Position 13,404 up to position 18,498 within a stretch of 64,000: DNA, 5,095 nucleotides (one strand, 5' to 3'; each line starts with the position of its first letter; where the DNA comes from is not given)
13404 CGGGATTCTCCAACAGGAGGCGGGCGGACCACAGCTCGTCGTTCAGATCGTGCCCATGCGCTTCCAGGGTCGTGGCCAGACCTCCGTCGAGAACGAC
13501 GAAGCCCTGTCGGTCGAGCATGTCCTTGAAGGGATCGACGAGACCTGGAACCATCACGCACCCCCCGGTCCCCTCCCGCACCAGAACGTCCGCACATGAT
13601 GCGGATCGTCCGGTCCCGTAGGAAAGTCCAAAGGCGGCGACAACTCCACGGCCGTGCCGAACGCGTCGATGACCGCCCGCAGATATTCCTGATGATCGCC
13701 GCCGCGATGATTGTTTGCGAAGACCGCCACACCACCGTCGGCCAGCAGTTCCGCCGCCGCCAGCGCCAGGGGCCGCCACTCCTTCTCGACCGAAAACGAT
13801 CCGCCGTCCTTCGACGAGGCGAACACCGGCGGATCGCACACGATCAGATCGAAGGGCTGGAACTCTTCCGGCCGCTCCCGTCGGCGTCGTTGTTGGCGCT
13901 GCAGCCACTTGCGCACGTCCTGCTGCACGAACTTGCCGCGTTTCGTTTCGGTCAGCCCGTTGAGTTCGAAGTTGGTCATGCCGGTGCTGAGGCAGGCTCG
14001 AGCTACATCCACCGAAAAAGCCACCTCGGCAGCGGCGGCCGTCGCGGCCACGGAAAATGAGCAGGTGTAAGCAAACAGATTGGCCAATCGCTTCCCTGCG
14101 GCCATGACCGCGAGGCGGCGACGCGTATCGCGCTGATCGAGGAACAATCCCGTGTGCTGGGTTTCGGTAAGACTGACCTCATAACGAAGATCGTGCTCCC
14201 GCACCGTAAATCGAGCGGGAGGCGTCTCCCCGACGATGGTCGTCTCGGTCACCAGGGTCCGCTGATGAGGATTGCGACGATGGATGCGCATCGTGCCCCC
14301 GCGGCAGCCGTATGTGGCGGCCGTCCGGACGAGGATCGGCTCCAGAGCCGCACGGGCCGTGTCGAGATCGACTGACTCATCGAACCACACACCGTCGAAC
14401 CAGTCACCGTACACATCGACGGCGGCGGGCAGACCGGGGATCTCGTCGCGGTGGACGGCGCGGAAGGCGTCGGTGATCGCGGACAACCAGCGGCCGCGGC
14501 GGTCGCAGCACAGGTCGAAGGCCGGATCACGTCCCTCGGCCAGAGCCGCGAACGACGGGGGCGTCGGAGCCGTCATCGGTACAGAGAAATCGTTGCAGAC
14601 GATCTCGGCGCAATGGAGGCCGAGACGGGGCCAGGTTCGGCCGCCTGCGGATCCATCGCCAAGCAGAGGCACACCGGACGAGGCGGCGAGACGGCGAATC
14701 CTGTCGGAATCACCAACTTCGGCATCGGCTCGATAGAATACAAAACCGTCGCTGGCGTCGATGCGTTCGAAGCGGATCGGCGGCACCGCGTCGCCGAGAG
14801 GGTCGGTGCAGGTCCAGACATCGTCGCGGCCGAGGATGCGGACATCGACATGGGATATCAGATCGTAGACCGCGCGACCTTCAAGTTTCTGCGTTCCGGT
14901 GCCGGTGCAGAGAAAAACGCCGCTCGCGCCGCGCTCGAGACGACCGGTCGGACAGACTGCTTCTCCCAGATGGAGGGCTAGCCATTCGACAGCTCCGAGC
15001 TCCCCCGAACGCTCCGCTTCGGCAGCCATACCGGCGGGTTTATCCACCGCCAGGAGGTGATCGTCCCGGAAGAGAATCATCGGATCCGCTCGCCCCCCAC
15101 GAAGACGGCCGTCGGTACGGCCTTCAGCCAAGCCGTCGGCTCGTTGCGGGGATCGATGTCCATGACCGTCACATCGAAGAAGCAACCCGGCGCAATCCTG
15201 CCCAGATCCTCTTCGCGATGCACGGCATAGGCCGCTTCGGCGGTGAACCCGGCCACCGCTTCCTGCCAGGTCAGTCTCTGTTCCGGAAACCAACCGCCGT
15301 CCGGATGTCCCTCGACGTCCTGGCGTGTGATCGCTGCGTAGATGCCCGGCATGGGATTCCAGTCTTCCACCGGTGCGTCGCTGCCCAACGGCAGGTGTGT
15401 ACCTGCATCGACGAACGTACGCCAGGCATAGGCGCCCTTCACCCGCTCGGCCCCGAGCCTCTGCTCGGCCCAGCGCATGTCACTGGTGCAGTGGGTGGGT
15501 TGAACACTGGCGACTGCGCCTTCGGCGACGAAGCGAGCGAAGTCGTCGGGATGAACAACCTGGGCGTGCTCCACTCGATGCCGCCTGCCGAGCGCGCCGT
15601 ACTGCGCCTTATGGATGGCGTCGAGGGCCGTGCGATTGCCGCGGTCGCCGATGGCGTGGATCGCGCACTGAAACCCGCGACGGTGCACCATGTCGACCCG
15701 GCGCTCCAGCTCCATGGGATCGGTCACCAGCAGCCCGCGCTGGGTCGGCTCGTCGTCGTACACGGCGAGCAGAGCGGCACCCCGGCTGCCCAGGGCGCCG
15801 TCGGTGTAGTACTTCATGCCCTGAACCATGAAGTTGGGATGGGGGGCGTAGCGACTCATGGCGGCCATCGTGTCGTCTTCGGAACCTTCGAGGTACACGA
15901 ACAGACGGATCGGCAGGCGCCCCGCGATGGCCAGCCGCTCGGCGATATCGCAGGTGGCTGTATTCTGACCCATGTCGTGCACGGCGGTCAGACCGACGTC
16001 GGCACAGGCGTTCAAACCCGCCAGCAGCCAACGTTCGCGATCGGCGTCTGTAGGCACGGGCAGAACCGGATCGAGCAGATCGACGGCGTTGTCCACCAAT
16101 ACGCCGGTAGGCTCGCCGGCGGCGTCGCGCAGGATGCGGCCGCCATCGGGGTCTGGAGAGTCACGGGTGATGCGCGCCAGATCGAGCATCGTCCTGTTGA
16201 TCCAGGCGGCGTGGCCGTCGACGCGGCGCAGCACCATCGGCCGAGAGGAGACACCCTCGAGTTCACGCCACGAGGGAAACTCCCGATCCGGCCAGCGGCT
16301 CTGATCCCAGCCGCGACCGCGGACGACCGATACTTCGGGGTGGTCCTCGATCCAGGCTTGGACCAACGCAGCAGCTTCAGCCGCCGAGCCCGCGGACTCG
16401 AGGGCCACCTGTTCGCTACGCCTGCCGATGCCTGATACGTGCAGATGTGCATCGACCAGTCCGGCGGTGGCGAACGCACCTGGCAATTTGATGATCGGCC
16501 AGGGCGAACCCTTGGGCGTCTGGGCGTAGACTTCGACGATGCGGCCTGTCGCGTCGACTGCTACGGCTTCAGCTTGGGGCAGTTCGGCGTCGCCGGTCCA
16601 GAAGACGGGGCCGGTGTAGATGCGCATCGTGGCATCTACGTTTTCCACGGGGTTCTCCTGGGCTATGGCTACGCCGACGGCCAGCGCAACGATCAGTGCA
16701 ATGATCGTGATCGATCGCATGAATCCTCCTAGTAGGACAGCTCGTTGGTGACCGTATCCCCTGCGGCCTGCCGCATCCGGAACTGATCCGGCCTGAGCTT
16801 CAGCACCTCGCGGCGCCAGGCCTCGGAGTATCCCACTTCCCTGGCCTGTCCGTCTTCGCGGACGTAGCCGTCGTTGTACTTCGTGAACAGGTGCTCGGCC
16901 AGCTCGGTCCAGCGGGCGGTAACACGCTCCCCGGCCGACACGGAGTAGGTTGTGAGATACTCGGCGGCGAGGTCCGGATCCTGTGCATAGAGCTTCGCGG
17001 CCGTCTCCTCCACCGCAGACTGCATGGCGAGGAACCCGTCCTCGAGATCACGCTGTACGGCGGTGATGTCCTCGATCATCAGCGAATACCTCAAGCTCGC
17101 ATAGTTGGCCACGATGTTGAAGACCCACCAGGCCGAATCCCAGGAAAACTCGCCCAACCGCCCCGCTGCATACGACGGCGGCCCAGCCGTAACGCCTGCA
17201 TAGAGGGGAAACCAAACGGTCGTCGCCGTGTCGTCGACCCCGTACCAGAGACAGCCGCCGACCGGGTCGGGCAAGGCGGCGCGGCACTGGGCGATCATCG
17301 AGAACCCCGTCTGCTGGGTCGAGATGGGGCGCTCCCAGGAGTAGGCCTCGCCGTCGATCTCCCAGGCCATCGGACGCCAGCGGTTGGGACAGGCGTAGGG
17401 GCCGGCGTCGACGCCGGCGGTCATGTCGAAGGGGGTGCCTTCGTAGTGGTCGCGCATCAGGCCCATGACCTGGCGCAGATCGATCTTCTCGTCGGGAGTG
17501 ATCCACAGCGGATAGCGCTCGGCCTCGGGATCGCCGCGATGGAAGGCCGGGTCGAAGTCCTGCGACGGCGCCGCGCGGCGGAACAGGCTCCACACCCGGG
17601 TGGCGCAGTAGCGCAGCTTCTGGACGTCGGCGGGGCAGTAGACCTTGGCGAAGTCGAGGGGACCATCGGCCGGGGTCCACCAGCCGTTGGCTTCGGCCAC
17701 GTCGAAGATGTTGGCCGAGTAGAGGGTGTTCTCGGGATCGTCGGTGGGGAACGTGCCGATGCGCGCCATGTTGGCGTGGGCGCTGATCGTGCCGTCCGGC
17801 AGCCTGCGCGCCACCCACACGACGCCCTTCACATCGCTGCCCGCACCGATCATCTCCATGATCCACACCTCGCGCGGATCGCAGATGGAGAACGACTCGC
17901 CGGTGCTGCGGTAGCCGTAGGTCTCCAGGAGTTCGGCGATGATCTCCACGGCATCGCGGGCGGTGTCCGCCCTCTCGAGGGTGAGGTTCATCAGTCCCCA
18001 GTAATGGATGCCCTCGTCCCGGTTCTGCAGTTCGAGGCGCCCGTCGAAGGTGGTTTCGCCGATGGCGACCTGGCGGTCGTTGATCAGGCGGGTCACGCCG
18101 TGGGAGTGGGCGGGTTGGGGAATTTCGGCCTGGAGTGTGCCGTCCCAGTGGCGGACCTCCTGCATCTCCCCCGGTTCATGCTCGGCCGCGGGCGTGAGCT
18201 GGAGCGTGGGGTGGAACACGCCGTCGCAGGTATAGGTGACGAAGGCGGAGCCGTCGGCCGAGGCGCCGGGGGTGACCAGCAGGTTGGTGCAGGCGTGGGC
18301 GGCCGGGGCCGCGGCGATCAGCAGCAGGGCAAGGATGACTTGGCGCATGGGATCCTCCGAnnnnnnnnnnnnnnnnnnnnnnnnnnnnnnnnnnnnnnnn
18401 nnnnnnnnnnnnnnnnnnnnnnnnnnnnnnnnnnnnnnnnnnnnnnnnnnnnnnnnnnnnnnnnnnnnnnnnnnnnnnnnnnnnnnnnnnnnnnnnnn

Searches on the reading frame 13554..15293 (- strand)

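Call 6: search_protein_families(library=pfam, proteins=[window:13554-15293:-], max_evalue=0.001)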
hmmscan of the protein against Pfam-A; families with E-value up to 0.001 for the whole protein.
window:13554-15293:- (579 aa): 1 family
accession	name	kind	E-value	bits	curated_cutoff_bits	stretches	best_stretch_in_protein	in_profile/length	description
PF10672.15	Methyltrans_SAM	-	8.7e-29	101.1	27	1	328-524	56-235/286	S-adenosylmethionine-dependent methyltransferase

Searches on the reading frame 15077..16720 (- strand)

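Call 6: search_protein_families(library=pfam, proteins=[window:15077-16720:-], max_evalue=0.001)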
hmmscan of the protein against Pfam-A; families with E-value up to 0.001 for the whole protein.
window:15077-16720:- (547 aa): 2 families
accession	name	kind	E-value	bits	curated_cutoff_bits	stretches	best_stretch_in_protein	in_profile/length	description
PF07969.17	Amidohydro_3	-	5e-86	290.5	29.7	1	78-528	4-452/472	Amidohydrolase family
PF01979.26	Amidohydro_1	-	3.5e-10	40.1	25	1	333-545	132-344/345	Amidohydrolase family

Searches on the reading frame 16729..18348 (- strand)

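Call 6: search_protein_families(library=pfam, proteins=[window:16729-18348:-], max_evalue=0.001)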
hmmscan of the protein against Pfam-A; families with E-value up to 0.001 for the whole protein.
window:16729-18348:- (539 aa): 1 family
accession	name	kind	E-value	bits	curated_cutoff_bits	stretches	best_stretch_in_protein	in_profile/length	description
PF03577.20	Peptidase_C69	-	8.1e-70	236.3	23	1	85-433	87-401/402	Peptidase family C69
